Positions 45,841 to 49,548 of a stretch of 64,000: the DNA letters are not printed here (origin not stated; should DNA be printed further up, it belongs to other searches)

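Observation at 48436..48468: polC lacks the DEDDh proofreading exonuclease domain; the PHP halves are fused directly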

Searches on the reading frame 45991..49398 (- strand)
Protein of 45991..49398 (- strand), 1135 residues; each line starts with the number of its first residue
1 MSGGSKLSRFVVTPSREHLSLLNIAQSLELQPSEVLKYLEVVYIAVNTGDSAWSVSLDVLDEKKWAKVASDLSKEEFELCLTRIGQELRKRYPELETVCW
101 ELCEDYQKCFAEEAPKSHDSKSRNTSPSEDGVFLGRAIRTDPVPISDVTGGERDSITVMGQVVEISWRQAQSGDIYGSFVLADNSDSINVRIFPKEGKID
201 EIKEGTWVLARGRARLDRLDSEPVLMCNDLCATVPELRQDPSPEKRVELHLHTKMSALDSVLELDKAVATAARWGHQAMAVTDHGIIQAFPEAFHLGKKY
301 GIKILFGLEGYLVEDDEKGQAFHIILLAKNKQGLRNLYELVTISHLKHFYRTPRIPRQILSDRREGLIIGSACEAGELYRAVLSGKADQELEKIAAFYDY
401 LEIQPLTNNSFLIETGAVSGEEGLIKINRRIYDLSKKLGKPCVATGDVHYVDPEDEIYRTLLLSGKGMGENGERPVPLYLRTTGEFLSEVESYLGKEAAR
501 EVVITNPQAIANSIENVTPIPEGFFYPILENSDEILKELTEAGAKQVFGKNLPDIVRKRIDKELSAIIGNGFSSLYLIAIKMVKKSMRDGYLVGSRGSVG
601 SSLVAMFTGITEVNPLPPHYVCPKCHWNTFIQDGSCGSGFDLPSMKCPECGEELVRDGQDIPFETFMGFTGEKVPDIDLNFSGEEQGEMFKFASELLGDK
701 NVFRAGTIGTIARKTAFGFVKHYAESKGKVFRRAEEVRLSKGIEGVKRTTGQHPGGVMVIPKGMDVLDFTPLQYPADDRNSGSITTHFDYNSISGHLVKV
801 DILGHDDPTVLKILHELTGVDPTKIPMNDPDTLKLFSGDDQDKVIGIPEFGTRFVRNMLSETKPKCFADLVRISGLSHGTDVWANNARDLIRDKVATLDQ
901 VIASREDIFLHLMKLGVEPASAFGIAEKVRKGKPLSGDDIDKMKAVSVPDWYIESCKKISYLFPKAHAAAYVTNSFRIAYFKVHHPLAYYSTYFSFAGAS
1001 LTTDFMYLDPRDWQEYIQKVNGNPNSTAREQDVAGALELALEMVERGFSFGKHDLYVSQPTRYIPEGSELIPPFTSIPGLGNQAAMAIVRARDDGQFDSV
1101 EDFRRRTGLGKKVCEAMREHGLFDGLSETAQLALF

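Call 3: search_protein_families(library=pfam, proteins=[window:45991-49398:-], max_evalue=1)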
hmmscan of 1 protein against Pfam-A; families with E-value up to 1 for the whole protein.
window:45991-49398:- (1135 aa): 11 families
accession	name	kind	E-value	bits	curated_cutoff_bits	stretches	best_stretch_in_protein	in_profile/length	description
PF07733.18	DNA_pol3_alpha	-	1.6e-55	189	23.9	1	535-804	2-260/260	Bacterial DNA polymerase III alpha NTPase domain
PF02811.25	PHP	-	3.6e-33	115.7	26.4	1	248-403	1-161/164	PHP domain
PF17657.6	DNA_pol3_finger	-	8.8e-23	80.9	22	1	809-934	3-148/166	Bacterial DNA polymerase III alpha subunit finger domain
PF14579.12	HHH_6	-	2.9e-11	43.9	25.6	1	1057-1128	11-85/90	Helix-hairpin-helix motif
PF12836.13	HHH_3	-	1.6e-05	25.4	27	1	1076-1119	18-62/65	Helix-hairpin-helix motif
PF01336.31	tRNA_anti-codon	-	1.9e-05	24.9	27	1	156-217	1-60/75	OB-fold nucleic acid binding domain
PF03934.19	T2SSK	-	0.0057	17.4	24.2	1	1077-1109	15-47/63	Type II secretion system (T2SS), protein K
PF03119.21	DNA_ligase_ZBD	-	0.062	13.6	25.8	1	646-657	1-12/27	NAD-dependent DNA ligase C4 zinc finger domain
PF13248.11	Zn_ribbon_3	-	0.19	11.7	27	1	646-659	4-16/26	zinc-ribbon domain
PF14520.12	HHH_5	-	0.2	12.6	27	0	1074-1116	4-50/57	Helix-hairpin-helix domain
PF08271.17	Zn_Ribbon_TF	-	0.58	10.2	29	0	645-657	1-14/43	TFIIB zinc-binding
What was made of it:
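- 49078..49380 (-): N-terminal domain (residues 7-107), probably PolC NTD subdomain I. Subdomain II appears to be missing. Neither Pfam NI nor NII is detected at E<=1 (call 3).
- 48703..48933 (-): OB-fold domain (residues 156-232), N-terminal to PHP as is typical of PolC. Pfam PF01336 at 156-217 (call 3).
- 46597..47796 (-): Polymerase core of palm, thumb and fingers (residues 535-934), with catalytic D676, D678 and D801. Pfam DNA_pol3_alpha at 535-804 and finger at 809-934 (call 3).
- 46015..46230 (-): Tandem helix-hairpin-helix domain (residues 1057-1128). Pfam HHH_6 at 1057-1128 (call 3).
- On PolC-type DNA polymerase III (NCBIfam NF001688 / TIGR01405): Pfam places OB at 156-217, PHP at 248-403, DNA_pol3_alpha at 535-804, finger at 809-934 and HHH_6 at 1057-1128 (call 3). 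RNase_T is not found at E<=1 (call 3).
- Checked: RNase_T is not found even at E<=1 (call 3).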

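Call 4: search_protein_families(library=ncbifam, proteins=[window:45991-49398:-], max_evalue=0.01)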
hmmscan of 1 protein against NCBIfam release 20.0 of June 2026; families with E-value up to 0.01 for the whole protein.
window:45991-49398:- (1135 aa): 17 families
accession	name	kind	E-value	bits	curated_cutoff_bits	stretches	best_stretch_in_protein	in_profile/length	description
NF001688.0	PRK00448.1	equivalog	0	1348.5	873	2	318-1135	611-1444/1445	PolC-type DNA polymerase III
TIGR01405.1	polC_Gram_pos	equivalog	0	1249.4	1043.45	2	319-1135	378-1211/1211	DNA polymerase III subunit alpha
TIGR00594.1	polc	superfamily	4.8e-79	266.6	434.35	3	247-617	2-382/1022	DNA polymerase III subunit alpha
NF004226.0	PRK05673.1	equivalog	2.5e-76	257.5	1002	3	246-617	6-385/1146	DNA polymerase III subunit alpha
NF005298.0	PRK06826.1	equivalog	5.6e-73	246.2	1260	3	246-616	5-379/1151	DNA polymerase III subunit alpha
NF005617.0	PRK07374.1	equivalog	9.4e-55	186.1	1653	2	247-616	4-390/1170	DNA polymerase III subunit alpha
NF005377.0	PRK06920.1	equivalog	6.9e-44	150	1806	1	247-617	4-365/1108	DNA polymerase III subunit alpha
NF007079.0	PRK09532.1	equivalog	2.8e-43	148.2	1525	1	247-616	4-388/876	DNA polymerase III subunit alpha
NF004225.0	PRK05672.1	subfamily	9.7e-36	123.2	939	2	247-616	7-373/1047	error-prone DNA polymerase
NF005582.0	PRK07279.1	equivalog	2.2e-32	112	1279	4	731-903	428-598/1033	DNA polymerase III subunit alpha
NF005516.0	PRK07135.1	equivalog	9e-31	106.9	1084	3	245-342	3-93/974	DNA polymerase III DnaE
NF004550.0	PRK05898.1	equivalog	3.4e-15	55.3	1182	1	531-616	226-315/971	DNA polymerase III subunit alpha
NF041577.1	nside_bi_sphtase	equivalog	3.4e-05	23.2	400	1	246-326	3-78/276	3',5'-nucleoside bisphosphate phosphatase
TIGR01259.1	comE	subfamily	4.6e-05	23.4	152.35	1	1075-1118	71-115/120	comEA protein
TIGR00426.1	TIGR00426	subfamily_domain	7.9e-05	22.7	53.1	1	1076-1118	21-64/69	competence protein ComEA helix-hairpin-helix repeat region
NF005616.0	PRK07373.1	equivalog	0.0044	15.6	646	0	1063-1128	105-174/449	DNA polymerase III subunit alpha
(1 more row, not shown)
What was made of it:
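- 45991..49380 (-): polC coding sequence for an exo-less PolC-type DNA polymerase III. The probable start is TTG at 49380, giving 1129 aa. The longest ORF starts at ATG 49398, giving 1135 aa, and that numbering is used in this report. PolC equivalogs NF001688 (1348.5 bits, cut-off 873) and TIGR01405 (1249.4, cut-off 1043) from call 4.
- On PolC-type DNA polymerase III (NCBIfam NF001688 / TIGR01405): TIGR01405 scores 1249.4 against 1043.45 (call 4).
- Checked: They match in two stretches, and the second maps residues 318-1135 to profile positions 611-1444 (call 4).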

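Call 5: search_solved_structures(query=window:45991-49398:-, show_alignments=2)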
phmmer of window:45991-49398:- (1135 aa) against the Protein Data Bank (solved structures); distinct sequences matched with E-value up to 0.001: 13.
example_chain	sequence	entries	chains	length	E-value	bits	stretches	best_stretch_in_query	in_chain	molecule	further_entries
3f2b_A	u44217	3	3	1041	0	1054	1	151-1135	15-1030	DNA-directed DNA polymerase III alpha chain | GEOBACILLUS KAUSTOPHILUS DNA POLC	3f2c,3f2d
9qpc_A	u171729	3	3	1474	6.4e-286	954.7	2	317-1135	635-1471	DNA polymerase III PolC-type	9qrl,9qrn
5lew_A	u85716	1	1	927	7.1e-38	133.3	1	247-618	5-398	DNA polymerase III subunit alpha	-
7pu7_A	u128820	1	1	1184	1.2e-37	132.5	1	246-618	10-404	DNA polymerase III subunit alpha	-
2hpi_A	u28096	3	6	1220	2.4e-34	121.6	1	245-464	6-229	DNA polymerase III alpha subunit | DNA polymerase III subunit alpha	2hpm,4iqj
4jom_A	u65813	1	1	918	3e-33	118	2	245-616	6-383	DNA polymerase III subunit alpha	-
3e0d_A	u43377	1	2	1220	3e-33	118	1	245-464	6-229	DNA polymerase III subunit alpha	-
2hnh_A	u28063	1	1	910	6.8e-30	106.8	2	245-616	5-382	DNA polymerase III alpha subunit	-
2hqa_A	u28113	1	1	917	7.2e-30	106.8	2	245-616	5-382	DNA polymerase III alpha subunit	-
5m1s_A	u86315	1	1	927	8.3e-30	106.6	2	245-616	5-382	DNA polymerase III subunit alpha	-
5fku_A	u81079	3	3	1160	3.5e-29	104.5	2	245-616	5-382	DNA POLYMERASE III SUBUNIT ALPHA | DNA POLYMERASE III ALPHA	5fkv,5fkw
4gx8_A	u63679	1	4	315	5.1e-13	51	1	244-455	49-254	DNA polymerase III subunit epsilon,DNA polymerase III subunit alpha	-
4gx9_A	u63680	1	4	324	5.4e-13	50.9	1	244-455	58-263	DNA polymerase III subunit epsilon,DNA polymerase III subunit alpha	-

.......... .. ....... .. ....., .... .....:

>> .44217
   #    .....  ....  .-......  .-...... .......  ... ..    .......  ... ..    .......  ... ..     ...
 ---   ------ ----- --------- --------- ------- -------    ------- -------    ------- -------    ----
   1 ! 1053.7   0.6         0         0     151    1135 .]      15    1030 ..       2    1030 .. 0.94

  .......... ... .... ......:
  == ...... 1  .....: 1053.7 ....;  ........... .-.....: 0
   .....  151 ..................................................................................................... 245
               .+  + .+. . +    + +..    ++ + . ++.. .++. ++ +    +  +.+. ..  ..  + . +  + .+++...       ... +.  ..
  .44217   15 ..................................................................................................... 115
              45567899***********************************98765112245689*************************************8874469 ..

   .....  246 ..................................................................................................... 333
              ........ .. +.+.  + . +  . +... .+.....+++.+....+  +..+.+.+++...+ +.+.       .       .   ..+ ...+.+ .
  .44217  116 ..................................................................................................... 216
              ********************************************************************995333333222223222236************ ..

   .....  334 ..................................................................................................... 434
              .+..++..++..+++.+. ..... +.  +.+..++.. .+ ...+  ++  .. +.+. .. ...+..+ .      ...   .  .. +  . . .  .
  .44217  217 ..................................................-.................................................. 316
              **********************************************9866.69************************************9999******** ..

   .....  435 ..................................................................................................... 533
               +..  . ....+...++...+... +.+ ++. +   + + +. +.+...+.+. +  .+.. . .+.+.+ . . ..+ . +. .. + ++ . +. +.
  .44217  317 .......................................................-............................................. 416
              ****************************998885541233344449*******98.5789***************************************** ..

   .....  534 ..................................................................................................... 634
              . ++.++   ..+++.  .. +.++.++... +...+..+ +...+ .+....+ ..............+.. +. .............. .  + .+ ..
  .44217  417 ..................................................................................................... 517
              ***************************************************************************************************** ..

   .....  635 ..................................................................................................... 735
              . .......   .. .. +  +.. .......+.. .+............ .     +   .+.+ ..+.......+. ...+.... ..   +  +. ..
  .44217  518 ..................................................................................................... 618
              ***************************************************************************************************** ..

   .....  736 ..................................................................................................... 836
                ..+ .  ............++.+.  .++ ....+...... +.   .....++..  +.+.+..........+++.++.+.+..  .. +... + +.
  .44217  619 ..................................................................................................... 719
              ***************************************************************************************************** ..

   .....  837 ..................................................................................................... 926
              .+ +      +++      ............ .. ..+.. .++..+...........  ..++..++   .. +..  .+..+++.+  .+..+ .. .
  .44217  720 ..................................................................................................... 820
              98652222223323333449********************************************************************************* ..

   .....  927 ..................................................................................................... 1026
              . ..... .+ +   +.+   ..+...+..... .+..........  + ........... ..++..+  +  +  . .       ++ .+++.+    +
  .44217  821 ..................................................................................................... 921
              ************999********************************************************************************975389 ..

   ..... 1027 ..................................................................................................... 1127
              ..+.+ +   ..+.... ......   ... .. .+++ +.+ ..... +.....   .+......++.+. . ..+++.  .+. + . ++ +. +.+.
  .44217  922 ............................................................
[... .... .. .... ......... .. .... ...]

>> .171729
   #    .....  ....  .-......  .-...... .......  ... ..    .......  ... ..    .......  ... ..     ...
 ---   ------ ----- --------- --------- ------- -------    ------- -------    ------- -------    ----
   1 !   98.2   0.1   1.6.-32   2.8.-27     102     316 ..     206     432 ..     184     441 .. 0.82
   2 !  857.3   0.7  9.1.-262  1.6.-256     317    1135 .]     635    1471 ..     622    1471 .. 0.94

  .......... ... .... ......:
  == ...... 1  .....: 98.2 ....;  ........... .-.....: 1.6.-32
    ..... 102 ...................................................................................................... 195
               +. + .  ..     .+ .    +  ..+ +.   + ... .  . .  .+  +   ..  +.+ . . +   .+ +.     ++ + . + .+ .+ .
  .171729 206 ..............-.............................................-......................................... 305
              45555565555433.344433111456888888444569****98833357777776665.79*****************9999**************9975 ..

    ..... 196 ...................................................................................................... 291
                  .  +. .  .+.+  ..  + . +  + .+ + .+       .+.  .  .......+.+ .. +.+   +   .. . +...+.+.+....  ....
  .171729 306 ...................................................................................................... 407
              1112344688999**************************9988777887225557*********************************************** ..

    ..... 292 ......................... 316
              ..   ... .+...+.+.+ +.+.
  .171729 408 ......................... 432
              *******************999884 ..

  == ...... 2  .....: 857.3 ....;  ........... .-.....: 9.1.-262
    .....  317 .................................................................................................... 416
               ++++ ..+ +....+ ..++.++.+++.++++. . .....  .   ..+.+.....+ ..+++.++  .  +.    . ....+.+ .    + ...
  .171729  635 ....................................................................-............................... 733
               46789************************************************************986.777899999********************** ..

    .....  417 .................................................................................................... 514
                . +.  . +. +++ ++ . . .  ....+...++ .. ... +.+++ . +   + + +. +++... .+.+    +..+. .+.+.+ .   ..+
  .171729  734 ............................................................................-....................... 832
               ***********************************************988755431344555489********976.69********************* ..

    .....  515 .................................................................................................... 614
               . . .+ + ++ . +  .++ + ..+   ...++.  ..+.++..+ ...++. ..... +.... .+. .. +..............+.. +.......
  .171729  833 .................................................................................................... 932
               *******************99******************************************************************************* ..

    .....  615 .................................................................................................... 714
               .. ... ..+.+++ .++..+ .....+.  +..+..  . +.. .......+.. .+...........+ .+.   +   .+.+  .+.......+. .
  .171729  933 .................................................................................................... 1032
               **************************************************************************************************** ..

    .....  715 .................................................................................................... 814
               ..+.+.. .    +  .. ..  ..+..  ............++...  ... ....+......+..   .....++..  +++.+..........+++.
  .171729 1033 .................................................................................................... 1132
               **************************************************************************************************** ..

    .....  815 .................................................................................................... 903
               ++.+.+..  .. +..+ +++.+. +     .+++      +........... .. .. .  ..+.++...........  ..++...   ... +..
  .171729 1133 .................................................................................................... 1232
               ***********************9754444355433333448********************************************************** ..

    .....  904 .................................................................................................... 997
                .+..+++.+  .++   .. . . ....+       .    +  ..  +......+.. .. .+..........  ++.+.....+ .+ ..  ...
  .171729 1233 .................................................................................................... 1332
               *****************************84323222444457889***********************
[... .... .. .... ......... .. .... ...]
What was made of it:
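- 48934..49077 (-): Linker (residues 108-155), partly disordered, ending in the conserved segment just before the OB fold. Query residues 102-150 align to 206-256 of full-length PolC 9QPC (call 5).
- Closest known: Engineered Geobacillus kaustophilus PolC delta-N delta-Exo. Same: It is the best PDB sequence hit over residues 151-1135 (call 5).
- Checked: Against full-length PolC 9QPC, query 102-316 aligns to 206-432 and query 317-1135 aligns to 635-1471 (call 5).
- Pfam, NCBIfam and PDB alignments (calls 3, 4, 5).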
